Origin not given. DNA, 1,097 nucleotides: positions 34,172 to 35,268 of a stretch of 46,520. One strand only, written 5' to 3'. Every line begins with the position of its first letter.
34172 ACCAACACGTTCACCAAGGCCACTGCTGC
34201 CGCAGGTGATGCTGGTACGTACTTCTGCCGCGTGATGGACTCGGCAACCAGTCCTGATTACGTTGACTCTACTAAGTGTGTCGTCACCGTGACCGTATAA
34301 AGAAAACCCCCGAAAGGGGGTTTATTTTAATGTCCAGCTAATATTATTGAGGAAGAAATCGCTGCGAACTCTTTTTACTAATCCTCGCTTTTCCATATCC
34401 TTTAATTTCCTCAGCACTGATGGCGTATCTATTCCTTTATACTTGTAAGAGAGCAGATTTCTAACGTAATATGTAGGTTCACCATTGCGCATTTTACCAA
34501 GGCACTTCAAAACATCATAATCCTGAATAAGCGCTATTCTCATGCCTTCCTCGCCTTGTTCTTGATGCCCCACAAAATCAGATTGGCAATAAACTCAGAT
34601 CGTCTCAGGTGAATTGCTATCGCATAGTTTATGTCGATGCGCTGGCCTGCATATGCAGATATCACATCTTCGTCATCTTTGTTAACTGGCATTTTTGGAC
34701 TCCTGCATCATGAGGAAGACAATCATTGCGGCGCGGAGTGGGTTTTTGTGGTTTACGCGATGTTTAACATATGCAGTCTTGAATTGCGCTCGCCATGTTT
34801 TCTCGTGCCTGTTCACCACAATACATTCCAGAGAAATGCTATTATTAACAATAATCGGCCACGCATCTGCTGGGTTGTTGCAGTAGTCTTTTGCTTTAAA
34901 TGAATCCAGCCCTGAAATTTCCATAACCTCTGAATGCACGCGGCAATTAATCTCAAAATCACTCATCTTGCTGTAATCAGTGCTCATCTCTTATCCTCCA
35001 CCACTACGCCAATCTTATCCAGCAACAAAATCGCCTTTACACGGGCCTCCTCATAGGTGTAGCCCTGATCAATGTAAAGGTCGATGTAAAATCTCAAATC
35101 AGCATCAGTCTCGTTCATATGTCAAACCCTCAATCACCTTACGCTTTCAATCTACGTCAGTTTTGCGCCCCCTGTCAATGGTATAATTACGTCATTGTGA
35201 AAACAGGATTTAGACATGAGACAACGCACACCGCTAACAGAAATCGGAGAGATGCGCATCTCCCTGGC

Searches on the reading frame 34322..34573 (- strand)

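Call 45: search_protein_families(library=pfam, max_evalue=0.01, proteins=[window:34322-34573:-])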
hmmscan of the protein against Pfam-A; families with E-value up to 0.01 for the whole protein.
window:34322-34573:- (83 aa): 2 families
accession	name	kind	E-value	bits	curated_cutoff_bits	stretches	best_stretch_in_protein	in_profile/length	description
PF12802.13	MarR_2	-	0.0031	18.1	27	1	47-72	31-56/61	MarR family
PF01047.28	MarR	-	0.0044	17.3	24.6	0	47-71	28-52/59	MarR family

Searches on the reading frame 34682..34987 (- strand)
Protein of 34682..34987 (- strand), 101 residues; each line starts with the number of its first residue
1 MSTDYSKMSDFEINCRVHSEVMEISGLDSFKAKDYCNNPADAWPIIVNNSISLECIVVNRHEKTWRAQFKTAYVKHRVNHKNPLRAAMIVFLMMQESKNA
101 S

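Call 45: search_protein_families(library=pfam, max_evalue=0.01, proteins=[window:34682-34987:-])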
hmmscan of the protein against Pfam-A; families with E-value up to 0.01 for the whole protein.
window:34682-34987:- (101 aa): 1 family
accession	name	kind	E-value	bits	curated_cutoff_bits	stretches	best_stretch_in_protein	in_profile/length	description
PF10765.14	Phage_P22_NinX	-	5.8e-15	56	22.6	1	5-95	2-114/114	Bacteriophage P22, NinX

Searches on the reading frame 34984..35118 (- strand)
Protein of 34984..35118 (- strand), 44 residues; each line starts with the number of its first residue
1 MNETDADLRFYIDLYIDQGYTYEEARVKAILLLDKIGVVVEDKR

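Call 66: search_protein_families(library=phrogs, max_evalue=0.001, proteins=[window:34984-35118:-])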
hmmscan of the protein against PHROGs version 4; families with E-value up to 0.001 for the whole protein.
window:34984-35118:- (44 aa): 1 family
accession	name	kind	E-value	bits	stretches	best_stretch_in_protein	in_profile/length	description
phrog_17424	-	unknown function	2.1e-11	44.6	1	1-43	1-45/47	-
